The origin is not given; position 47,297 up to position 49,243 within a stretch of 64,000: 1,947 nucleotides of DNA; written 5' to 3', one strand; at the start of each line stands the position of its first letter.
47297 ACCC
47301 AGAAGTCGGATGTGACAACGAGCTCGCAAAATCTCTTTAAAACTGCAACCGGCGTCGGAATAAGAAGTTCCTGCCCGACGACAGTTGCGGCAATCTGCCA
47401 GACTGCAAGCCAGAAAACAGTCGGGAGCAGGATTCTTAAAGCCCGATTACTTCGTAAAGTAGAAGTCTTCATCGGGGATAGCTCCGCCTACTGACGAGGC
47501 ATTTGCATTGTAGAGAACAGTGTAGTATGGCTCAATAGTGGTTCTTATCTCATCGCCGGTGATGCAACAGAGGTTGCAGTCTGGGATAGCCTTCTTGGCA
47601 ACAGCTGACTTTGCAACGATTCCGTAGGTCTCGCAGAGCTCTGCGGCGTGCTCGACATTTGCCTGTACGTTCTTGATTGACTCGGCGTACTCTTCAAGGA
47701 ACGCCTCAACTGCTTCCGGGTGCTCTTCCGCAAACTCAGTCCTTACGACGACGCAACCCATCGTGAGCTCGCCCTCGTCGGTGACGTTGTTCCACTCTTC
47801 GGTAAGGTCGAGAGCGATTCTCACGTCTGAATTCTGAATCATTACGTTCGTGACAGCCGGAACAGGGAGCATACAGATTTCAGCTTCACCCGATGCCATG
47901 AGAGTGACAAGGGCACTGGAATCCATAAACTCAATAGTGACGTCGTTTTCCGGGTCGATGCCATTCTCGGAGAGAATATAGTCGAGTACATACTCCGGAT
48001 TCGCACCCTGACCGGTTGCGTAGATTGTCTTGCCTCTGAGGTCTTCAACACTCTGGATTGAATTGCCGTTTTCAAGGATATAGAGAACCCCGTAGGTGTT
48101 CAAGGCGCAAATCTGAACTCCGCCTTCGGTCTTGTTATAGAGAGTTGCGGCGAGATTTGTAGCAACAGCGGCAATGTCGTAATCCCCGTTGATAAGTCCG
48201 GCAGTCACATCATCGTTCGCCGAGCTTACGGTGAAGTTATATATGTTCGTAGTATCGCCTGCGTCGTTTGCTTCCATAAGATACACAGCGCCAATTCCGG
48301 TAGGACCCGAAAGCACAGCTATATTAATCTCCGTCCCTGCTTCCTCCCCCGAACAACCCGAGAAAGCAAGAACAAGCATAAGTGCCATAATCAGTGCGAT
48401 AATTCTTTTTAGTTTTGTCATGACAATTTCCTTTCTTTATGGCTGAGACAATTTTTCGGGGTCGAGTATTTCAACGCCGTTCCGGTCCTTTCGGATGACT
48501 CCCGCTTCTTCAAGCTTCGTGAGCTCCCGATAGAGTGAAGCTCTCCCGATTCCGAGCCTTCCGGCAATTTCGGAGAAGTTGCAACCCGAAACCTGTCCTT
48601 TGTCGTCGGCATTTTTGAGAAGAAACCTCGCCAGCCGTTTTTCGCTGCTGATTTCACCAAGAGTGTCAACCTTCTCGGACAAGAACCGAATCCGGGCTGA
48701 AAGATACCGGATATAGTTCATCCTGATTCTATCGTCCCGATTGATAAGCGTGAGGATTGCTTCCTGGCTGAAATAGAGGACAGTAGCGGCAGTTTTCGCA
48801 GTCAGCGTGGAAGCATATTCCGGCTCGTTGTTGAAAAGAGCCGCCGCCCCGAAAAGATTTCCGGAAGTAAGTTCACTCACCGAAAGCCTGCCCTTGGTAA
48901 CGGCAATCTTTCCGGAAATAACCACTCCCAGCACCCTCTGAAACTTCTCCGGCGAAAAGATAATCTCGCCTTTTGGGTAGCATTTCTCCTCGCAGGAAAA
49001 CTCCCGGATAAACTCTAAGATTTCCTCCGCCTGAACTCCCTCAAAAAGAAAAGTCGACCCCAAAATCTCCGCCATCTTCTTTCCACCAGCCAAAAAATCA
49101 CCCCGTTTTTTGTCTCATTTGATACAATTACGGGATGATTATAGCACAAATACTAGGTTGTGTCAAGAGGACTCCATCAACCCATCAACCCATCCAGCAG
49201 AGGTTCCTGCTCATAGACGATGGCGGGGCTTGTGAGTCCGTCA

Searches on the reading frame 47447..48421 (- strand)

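Call 11: search_protein_families(library=pfam, proteins=[window:47447-48421:-], max_evalue=0.01)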
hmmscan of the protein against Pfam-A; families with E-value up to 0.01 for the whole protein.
window:47447-48421:- (324 aa): 7 families
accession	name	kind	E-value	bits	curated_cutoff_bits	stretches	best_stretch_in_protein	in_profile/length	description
PF12974.12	Phosphonate-bd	-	1.6e-11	44.5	27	1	69-257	39-220/242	ABC transporter, phosphonate, periplasmic substrate-binding protein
PF09084.16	NMT1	-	3.7e-11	43.8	20.5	1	108-255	73-212/216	NMT1/THI5 like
PF13379.11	NMT1_2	-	5e-08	33.5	24.7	1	73-265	49-250/252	NMT1-like family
PF02621.19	VitK2_biosynth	-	2.3e-06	27.7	26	1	194-266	148-216/252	Menaquinone biosynthesis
PF12727.12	PBP_like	-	0.001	18.7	27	1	109-184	70-149/193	PBP superfamily domain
PF16868.10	NMT1_3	-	0.0015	18.7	27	1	72-209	53-192/289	NMT1-like family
PF04069.17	OpuAC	-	0.0068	16.5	21.2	0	70-254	40-235/257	Substrate binding domain of ABC-type glycine betaine transport system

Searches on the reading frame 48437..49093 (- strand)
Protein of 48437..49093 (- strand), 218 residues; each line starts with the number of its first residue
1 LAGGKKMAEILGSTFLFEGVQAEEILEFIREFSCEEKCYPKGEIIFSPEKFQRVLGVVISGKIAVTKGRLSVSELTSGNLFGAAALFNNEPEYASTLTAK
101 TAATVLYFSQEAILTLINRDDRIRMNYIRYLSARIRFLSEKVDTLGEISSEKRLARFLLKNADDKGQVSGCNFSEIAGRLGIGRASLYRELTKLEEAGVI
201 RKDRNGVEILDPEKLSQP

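Call 11: search_protein_families(library=pfam, proteins=[window:48437-49093:-], max_evalue=0.01)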
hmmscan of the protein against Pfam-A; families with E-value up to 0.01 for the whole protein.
window:48437-49093:- (218 aa): 11 families
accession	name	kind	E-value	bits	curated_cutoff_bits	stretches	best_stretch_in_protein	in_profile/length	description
PF13545.12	HTH_Crp_2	-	5e-13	49.2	27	1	152-216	1-68/70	Crp-like helix-turn-helix domain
PF00027.35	cNMP_binding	-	1.4e-12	47.9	27.5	1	37-120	2-89/89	Cyclic nucleotide-binding domain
PF05732.17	RepL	-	0.00016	21.6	20.3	1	136-215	44-120/164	Firmicute plasmid replication protein (RepL)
PF09339.16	HTH_IclR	-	0.00017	21.7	22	1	169-203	17-51/52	IclR helix-turn-helix domain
PF12840.13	HTH_20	-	0.00068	20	27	1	173-201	21-49/51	Helix-turn-helix domain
PF01047.28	MarR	-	0.00072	19.8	24.6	1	170-205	17-52/59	MarR family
PF13412.12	HTH_24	-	0.0017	18.3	21.9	0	170-201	17-48/48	Winged helix-turn-helix DNA-binding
PF01978.25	TrmB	-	0.0023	18.2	25.6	1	172-204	24-56/68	Sugar-specific transcriptional regulator TrmB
PF13730.12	HTH_36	-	0.0039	17.4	25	0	151-198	7-53/55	Helix-turn-helix domain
PF08222.17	HTH_CodY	-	0.0069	16.4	27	0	174-201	8-35/61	CodY helix-turn-helix domain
PF01022.26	HTH_5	-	0.007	16.7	22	0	171-202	16-47/47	Bacterial regulatory protein, arsR family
